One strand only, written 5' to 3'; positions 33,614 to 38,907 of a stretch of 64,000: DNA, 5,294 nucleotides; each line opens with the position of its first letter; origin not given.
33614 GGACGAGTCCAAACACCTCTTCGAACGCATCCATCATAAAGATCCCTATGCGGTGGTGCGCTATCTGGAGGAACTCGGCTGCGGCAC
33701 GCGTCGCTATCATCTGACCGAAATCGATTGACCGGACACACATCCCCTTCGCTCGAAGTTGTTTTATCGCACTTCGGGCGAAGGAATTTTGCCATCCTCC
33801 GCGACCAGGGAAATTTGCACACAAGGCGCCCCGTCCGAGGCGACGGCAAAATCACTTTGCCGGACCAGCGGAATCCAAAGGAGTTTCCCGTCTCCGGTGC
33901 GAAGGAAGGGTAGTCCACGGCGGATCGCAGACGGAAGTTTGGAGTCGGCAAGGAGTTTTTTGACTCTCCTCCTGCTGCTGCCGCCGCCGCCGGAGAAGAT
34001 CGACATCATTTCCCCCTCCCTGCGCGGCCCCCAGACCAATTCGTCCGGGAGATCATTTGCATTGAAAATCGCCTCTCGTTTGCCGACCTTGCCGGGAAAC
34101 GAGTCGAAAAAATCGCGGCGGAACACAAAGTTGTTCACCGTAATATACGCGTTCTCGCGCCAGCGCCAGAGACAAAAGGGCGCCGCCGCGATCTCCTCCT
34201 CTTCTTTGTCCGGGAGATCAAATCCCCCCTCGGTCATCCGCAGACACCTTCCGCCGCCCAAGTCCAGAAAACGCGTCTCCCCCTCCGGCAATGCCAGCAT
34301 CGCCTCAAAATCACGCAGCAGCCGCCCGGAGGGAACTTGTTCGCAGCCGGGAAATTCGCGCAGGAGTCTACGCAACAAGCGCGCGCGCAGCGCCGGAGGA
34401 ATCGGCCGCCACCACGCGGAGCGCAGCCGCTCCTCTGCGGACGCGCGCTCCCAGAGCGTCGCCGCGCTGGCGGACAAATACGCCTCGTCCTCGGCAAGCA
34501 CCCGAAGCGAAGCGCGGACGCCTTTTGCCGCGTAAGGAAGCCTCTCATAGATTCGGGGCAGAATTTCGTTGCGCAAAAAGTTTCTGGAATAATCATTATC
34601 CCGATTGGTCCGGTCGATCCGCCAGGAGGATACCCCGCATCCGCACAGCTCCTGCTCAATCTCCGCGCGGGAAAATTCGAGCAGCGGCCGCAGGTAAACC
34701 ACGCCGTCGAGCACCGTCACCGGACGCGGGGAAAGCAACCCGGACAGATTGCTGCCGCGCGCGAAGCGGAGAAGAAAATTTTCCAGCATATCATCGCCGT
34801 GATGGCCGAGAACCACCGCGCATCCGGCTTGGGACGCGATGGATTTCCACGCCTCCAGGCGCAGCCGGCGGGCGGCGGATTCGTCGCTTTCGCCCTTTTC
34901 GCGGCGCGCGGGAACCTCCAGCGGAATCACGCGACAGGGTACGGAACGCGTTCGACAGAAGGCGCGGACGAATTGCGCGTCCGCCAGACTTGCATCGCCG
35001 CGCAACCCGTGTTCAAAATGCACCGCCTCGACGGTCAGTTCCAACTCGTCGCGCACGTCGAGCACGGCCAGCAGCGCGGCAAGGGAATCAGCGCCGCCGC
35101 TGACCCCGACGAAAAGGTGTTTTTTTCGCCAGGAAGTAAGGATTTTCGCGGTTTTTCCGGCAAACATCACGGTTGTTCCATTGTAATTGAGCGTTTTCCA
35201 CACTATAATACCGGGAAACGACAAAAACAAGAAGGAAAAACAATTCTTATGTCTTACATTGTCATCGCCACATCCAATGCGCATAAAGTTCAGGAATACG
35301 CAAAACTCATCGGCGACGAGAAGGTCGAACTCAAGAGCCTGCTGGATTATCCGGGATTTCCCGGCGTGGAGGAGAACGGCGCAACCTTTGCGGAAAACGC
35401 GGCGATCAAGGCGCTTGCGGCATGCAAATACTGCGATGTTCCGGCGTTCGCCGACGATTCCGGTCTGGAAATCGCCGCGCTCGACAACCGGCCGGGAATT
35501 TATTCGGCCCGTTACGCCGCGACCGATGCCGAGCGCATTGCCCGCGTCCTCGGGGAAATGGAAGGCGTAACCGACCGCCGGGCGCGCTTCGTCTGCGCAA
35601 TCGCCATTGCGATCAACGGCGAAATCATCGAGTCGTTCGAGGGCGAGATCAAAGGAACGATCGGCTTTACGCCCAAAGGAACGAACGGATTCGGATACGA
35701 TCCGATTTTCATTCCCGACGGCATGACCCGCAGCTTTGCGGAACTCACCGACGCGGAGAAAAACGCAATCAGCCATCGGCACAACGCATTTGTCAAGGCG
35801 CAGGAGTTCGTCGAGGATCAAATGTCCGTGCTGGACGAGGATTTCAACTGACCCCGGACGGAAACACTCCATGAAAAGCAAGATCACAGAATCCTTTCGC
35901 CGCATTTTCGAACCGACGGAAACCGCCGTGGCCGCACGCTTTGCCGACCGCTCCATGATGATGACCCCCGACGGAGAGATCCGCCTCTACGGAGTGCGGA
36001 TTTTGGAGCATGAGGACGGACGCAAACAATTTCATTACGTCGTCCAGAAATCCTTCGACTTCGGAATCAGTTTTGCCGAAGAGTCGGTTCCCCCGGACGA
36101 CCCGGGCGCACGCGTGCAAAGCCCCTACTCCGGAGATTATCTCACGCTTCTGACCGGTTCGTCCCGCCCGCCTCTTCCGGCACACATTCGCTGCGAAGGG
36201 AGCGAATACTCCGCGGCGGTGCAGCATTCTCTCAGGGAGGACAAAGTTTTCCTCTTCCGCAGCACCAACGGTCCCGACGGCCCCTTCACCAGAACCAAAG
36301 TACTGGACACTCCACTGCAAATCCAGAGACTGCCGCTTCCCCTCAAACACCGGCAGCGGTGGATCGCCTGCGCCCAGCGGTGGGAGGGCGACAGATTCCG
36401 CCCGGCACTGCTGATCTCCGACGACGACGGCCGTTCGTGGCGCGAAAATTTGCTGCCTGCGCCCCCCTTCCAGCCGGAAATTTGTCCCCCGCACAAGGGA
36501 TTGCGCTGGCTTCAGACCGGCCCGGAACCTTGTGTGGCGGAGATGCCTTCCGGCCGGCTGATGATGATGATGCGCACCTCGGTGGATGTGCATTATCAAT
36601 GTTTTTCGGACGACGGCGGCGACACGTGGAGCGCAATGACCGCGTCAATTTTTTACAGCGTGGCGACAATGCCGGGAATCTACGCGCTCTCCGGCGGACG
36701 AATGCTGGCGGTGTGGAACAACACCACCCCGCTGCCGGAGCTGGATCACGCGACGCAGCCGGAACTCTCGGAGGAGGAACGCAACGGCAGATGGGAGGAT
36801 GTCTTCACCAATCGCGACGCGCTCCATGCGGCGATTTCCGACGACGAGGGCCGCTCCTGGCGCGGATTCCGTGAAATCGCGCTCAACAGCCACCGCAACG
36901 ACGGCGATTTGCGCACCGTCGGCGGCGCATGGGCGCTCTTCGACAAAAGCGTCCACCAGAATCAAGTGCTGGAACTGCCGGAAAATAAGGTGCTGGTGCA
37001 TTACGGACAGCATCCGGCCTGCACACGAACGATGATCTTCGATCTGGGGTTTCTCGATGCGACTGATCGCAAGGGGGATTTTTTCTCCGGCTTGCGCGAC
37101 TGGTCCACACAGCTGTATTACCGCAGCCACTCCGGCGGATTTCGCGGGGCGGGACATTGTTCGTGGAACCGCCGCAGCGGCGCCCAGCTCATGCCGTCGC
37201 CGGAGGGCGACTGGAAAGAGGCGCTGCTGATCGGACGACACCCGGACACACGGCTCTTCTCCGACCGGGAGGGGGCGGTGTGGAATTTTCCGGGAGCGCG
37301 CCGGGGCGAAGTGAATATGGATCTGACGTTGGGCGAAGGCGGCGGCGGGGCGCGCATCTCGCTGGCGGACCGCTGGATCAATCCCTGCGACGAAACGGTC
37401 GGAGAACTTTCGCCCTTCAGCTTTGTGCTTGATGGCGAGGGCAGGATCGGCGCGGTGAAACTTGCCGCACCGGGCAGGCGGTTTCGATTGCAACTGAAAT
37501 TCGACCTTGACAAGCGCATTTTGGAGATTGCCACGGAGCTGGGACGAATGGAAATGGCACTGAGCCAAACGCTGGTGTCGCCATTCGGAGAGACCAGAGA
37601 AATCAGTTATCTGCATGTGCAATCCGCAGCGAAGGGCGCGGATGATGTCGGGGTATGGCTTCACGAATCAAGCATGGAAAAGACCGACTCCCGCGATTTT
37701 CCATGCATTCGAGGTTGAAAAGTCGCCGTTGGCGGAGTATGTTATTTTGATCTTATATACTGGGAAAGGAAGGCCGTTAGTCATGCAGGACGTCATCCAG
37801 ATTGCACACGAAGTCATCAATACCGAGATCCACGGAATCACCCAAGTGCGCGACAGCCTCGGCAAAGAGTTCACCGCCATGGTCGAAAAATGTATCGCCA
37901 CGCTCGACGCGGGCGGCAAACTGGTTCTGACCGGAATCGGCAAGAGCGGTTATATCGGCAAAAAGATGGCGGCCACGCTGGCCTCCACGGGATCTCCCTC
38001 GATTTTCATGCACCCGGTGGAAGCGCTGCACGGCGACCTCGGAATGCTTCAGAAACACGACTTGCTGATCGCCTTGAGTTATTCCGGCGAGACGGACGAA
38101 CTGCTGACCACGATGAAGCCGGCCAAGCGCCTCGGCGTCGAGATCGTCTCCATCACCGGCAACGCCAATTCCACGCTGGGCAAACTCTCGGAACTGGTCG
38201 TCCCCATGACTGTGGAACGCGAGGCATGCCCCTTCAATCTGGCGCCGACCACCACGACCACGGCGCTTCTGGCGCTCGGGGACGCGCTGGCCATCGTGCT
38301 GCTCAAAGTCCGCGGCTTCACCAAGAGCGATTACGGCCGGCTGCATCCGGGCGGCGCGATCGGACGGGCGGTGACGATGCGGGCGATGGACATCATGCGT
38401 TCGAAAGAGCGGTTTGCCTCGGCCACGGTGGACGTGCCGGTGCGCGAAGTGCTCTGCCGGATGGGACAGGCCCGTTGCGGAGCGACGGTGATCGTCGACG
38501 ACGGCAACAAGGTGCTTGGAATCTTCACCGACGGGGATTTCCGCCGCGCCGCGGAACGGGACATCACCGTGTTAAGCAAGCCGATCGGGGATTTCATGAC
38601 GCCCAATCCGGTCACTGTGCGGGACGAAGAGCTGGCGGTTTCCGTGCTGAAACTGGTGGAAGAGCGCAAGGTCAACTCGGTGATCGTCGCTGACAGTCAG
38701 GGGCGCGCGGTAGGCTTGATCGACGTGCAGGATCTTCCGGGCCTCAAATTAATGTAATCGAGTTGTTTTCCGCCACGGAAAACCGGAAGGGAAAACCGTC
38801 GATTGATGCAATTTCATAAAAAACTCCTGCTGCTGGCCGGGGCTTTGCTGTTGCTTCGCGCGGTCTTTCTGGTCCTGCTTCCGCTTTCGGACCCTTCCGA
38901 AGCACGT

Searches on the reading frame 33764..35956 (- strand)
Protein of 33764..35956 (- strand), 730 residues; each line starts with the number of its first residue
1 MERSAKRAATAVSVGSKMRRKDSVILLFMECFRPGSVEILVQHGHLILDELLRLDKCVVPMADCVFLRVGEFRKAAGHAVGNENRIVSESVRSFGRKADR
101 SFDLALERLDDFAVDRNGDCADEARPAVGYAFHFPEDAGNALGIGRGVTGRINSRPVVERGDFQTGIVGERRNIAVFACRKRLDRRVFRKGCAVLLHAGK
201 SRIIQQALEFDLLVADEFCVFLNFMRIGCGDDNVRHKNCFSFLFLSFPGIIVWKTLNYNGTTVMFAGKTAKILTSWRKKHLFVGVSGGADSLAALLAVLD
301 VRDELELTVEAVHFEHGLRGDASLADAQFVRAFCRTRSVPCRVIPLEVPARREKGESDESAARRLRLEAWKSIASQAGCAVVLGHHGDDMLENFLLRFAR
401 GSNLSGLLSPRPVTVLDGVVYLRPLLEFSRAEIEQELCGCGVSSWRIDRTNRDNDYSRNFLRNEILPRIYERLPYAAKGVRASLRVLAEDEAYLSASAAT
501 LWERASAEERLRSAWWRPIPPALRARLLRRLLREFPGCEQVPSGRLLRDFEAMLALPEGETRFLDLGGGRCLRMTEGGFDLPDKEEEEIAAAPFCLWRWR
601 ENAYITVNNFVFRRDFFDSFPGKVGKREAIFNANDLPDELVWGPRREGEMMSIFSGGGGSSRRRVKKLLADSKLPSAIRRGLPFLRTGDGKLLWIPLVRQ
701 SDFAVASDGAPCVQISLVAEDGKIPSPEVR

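Call 65: search_protein_families(library=pfam, proteins=[window:33764-35956:-], max_evalue=0.00001)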
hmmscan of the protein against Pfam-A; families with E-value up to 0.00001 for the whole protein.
window:33764-35956:- (730 aa): 2 families
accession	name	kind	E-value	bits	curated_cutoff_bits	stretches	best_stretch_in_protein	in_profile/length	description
PF01171.26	ATP_bind_3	-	4.3e-40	137.8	27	1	281-464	2-182/182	PP-loop family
PF11734.13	TilS_C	-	6.5e-08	32.3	22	1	642-716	3-73/74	TilS substrate C-terminal domain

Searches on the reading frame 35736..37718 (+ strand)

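Call 65: search_protein_families(library=pfam, proteins=[window:35736-37718:+], max_evalue=0.00001)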
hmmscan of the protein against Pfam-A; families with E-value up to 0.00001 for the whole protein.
window:35736-37718:+ (660 aa): 2 families
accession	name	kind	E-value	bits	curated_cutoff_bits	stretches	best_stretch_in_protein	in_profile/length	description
PF13088.12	BNR_2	-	9.6e-14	51.8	31.4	1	202-377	118-250/277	BNR repeat-like domain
PF02012.26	BNR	-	8.6e-07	28.5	27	0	290-299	2-11/12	BNR/Asp-box repeat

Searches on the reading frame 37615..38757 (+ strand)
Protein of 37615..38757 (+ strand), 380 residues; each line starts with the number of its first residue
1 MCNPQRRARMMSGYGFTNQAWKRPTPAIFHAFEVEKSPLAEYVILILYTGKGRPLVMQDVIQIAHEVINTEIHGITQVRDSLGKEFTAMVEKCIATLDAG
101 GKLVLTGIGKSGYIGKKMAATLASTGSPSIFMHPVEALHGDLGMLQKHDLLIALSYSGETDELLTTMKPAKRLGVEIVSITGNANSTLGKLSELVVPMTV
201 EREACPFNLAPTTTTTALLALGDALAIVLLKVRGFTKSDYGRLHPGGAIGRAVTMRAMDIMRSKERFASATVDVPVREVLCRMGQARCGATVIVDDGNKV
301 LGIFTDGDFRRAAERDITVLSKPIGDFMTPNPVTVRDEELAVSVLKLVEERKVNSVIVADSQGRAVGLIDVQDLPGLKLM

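Call 65: search_protein_families(library=pfam, proteins=[window:37615-38757:+], max_evalue=0.00001)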
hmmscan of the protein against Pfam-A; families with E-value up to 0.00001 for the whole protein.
window:37615-38757:+ (380 aa): 3 families
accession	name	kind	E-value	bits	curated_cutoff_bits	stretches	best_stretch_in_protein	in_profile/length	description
PF01380.27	SIS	-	1.5e-26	93.2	25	1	102-227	7-130/131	SIS domain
PF00571.33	CBS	-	3.5e-16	59.7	24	2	324-374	1-51/57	CBS domain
PF13580.11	SIS_2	-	2.3e-06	28.2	27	0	145-182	101-138/138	SIS domain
